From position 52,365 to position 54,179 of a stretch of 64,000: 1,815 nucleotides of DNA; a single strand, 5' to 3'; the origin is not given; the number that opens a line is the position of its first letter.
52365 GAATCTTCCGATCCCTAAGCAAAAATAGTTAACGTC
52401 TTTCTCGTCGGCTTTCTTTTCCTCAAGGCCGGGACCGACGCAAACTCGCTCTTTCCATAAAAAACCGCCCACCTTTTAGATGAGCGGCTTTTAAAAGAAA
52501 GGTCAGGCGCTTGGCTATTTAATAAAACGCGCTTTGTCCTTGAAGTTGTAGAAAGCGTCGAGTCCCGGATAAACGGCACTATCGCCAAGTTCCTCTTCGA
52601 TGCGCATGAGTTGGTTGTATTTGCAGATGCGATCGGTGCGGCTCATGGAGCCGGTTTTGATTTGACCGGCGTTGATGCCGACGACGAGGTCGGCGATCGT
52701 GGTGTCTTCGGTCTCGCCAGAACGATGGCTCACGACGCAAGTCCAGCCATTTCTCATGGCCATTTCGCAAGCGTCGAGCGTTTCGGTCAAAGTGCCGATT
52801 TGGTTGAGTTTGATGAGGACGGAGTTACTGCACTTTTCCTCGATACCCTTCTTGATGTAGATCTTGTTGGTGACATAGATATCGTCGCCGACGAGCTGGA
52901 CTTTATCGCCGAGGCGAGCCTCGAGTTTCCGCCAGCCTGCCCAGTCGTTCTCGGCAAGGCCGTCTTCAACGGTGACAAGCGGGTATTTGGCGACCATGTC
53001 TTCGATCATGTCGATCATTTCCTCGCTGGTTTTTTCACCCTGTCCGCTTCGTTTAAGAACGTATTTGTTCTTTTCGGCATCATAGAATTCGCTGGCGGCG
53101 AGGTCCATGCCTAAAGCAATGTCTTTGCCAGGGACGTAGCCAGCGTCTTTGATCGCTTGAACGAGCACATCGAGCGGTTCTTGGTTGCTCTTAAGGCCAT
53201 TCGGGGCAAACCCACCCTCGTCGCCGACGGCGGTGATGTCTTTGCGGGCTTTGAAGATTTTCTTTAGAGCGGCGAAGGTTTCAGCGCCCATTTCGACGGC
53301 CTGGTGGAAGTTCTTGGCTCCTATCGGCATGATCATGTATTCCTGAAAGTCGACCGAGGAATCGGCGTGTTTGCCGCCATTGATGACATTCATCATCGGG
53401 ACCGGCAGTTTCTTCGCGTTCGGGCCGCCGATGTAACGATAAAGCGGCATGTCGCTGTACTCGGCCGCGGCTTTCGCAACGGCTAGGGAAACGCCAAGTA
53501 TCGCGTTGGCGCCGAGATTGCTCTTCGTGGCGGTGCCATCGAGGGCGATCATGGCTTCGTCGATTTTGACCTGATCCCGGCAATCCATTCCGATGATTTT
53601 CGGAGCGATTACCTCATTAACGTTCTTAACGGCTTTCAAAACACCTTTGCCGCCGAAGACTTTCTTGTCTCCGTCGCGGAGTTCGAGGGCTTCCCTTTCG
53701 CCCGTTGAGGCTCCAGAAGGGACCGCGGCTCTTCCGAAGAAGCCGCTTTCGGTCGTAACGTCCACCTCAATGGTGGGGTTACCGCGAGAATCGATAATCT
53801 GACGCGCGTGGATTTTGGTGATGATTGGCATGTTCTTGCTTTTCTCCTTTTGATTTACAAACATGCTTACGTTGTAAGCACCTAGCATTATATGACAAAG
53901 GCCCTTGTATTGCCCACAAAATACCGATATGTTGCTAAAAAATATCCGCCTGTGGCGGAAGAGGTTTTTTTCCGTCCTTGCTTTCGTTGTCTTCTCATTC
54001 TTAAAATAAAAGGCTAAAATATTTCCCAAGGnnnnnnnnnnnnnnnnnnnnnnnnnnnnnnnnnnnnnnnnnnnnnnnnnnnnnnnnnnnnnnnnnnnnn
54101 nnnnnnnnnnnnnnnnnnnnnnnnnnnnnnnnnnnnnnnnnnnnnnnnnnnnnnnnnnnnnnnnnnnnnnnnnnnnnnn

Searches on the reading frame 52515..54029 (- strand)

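Call 54: search_protein_families(library=ncbifam, max_evalue=1e-10, proteins=[window:52515-54029:-])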
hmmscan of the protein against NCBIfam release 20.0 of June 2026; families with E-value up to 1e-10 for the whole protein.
window:52515-54029:- (504 aa): 2 families
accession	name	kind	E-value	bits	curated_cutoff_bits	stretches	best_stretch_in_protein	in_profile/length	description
TIGR01060.2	eno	equivalog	5.4e-205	680.9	300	1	70-495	1-424/425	phosphopyruvate hydratase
NF006223.0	PRK08350.1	equivalog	6e-32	111.2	624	1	67-218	1-137/341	hypothetical protein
